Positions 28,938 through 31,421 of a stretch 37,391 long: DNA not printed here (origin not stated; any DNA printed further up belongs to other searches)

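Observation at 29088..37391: Candidate undescribed glycosylation system: six sugar-tailoring genes bracketed by two paralogous TPR/GT41 transferases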

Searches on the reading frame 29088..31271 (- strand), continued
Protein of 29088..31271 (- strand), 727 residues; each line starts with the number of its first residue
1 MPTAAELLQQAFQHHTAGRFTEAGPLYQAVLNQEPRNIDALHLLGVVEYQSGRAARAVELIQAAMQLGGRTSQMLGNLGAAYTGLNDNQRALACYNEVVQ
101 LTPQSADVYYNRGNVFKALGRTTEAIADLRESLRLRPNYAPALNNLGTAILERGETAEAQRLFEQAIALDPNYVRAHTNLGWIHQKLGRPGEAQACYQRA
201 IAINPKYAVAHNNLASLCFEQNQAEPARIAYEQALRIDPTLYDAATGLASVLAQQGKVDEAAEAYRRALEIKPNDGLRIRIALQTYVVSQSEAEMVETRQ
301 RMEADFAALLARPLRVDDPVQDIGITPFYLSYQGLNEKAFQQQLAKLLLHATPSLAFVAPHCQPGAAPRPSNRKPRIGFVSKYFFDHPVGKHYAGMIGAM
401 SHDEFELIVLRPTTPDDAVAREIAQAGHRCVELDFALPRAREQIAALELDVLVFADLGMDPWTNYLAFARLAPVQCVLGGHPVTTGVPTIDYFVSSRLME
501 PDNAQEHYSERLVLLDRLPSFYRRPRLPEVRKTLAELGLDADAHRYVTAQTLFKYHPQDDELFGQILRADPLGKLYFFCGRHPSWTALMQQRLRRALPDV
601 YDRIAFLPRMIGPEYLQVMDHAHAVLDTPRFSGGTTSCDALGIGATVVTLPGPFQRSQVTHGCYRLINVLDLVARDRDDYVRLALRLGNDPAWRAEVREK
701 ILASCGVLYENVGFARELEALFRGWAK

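Call 58: find_encoding_contigs(protein=P0241, flank=10000, max_places=3)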
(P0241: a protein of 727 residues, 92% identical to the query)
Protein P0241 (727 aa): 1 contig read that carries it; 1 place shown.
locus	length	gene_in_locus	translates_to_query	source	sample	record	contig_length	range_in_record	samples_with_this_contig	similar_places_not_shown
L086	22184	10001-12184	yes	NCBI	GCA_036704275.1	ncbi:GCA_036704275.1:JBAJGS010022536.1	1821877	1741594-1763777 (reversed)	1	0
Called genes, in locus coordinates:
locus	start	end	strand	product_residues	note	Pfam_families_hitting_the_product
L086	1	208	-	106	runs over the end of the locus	-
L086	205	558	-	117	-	-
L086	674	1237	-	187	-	-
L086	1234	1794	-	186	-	PF04542:Sigma70_r2, PF08281:Sigma70_r4_2, PF04545:Sigma70_r4 (weak)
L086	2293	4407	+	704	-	PF13432:TPR_16 (weak), PF14559:TPR_19 (weak), PF13424:TPR_12, PF00515:TPR_1 (weak), PF07719:TPR_2 (weak), PF13424:TPR_12, PF23914:TPR_CcmH_CycH (weak), PF13844:Glyco_transf_41, +13 more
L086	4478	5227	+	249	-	PF05721:PhyH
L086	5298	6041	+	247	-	PF05401:NodS, PF13489:Methyltransf_23, PF13847:Methyltransf_31 (weak), PF08241:Methyltransf_11, PF08242:Methyltransf_12, PF13649:Methyltransf_25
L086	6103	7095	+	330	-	-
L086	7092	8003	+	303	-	PF13480:Acetyltransf_6 (weak)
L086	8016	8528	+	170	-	PF13302:Acetyltransf_3, PF13420:Acetyltransf_4, PF13523:Acetyltransf_8, PF00583:Acetyltransf_1, PF13508:Acetyltransf_7 (weak)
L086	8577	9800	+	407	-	PF01041:DegT_DnrJ_EryC1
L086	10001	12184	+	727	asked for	PF13371:TPR_9 (weak), PF13414:TPR_11, PF13424:TPR_12, PF13424:TPR_12, PF00515:TPR_1, PF07719:TPR_2, PF13432:TPR_16, PF13844:Glyco_transf_41, +26 more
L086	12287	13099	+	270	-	PF03009:GDPD, PF13653:GDPD_2 (weak)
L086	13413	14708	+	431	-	PF07394:DUF1501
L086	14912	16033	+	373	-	-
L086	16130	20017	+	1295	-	PF05140:ResB (weak), PF01578:Cytochrom_C_asm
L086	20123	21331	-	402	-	PF09594:GT87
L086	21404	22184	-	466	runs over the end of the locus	PF01262:AlaDh_PNT_C (faint), PF03486:HI0933_like (faint), PF07992:Pyr_redox_2, PF12831:FAD_oxidored, PF13738:Pyr_redox_3 (faint), PF00070:Pyr_redox, PF02852:Pyr_redox_dim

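Call 82: find_encoding_contigs(protein=P0243, flank=10000, max_places=2)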
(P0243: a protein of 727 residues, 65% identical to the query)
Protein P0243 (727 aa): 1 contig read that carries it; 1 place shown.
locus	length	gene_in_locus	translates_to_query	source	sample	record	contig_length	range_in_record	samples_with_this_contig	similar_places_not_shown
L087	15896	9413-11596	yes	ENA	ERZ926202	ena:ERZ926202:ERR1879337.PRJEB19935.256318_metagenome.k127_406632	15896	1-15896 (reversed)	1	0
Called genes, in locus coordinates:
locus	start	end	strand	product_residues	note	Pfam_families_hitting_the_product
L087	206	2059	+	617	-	-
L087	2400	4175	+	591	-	-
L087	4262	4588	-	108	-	PF03091:CutA1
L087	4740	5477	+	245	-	PF05401:NodS, PF13489:Methyltransf_23, PF13649:Methyltransf_25, PF13847:Methyltransf_31 (weak), PF08241:Methyltransf_11, PF08242:Methyltransf_12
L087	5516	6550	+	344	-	PF01041:DegT_DnrJ_EryC1 (faint)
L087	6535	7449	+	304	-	-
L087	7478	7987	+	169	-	PF13302:Acetyltransf_3, PF13420:Acetyltransf_4, PF13523:Acetyltransf_8, PF00583:Acetyltransf_1, PF13508:Acetyltransf_7 (weak)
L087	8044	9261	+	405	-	PF01041:DegT_DnrJ_EryC1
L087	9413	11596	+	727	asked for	PF13371:TPR_9, PF13414:TPR_11, PF00515:TPR_1, PF13424:TPR_12, PF13424:TPR_12, PF00515:TPR_1, PF13414:TPR_11, PF14559:TPR_19, +33 more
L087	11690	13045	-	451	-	PF04734:Ceramidase_alk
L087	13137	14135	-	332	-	PF08240:ADH_N, PF00107:ADH_zinc_N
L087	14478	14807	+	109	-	PF00085:Thioredoxin, PF08534:Redoxin (faint), PF13098:Thioredoxin_2, PF13905:Thioredoxin_8 (faint)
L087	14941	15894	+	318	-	?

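Call 83: find_encoding_contigs(protein=P0250, flank=10000, max_places=3)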
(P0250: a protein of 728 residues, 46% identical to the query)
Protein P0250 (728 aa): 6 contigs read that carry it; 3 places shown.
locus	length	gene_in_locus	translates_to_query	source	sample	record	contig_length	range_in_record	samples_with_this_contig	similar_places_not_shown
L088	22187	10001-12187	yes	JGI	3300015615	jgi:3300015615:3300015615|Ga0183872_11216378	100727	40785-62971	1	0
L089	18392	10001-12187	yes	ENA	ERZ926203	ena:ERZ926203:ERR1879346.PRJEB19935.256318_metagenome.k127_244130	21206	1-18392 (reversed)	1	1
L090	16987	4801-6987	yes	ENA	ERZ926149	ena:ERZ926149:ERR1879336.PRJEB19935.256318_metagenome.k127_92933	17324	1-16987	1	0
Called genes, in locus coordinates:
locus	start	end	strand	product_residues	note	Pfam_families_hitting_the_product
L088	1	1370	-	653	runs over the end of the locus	PF00246:Peptidase_M14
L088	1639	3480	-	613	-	PF02129:Peptidase_S15, PF08530:PepX_C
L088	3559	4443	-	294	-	PF00857:Isochorismatase (faint)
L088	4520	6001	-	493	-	PF20434:BD-FAE, PF01738:DLH (weak), PF07859:Abhydrolase_3 (weak), PF00326:Peptidase_S9 (weak)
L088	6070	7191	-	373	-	PF13243:SQHop_cyclase_C (weak)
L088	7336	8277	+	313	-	PF00126:HTH_1, PF03466:LysR_substrate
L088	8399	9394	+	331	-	PF00135:COesterase, PF20434:BD-FAE, PF07859:Abhydrolase_3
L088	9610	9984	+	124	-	PF00072:Response_reg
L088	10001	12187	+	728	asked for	PF12895:ANAPC3 (weak), PF13432:TPR_16 (weak), PF14559:TPR_19, PF13432:TPR_16 (weak), PF14559:TPR_19 (weak), PF13432:TPR_16, PF14559:TPR_19 (weak), PF13844:Glyco_transf_41, +14 more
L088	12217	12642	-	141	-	PF00472:RF-1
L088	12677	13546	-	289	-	PF02826:2-Hacid_dh_C, PF03446:NAD_binding_2, PF03807:F420_oxidored, PF07991:KARI_N (weak), PF02153:PDH_N (weak), PF14833:NAD_binding_11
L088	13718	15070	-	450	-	PF00884:Sulfatase, PF01663:Phosphodiest (faint), PF16347:SGSH_C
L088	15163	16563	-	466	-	PF01425:Amidase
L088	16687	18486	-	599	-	PF02012:BNR (faint), PF13088:BNR_2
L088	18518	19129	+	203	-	PF03352:Adenine_glyco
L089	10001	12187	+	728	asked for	PF12895:ANAPC3 (weak), PF13432:TPR_16 (weak), PF14559:TPR_19, PF13432:TPR_16 (weak), PF14559:TPR_19 (weak), PF13432:TPR_16, PF14559:TPR_19 (weak), PF13844:Glyco_transf_41, +14 more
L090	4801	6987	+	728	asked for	PF12895:ANAPC3 (weak), PF13432:TPR_16 (weak), PF14559:TPR_19, PF13432:TPR_16 (weak), PF14559:TPR_19 (weak), PF13432:TPR_16, PF14559:TPR_19 (weak), PF13844:Glyco_transf_41, +14 more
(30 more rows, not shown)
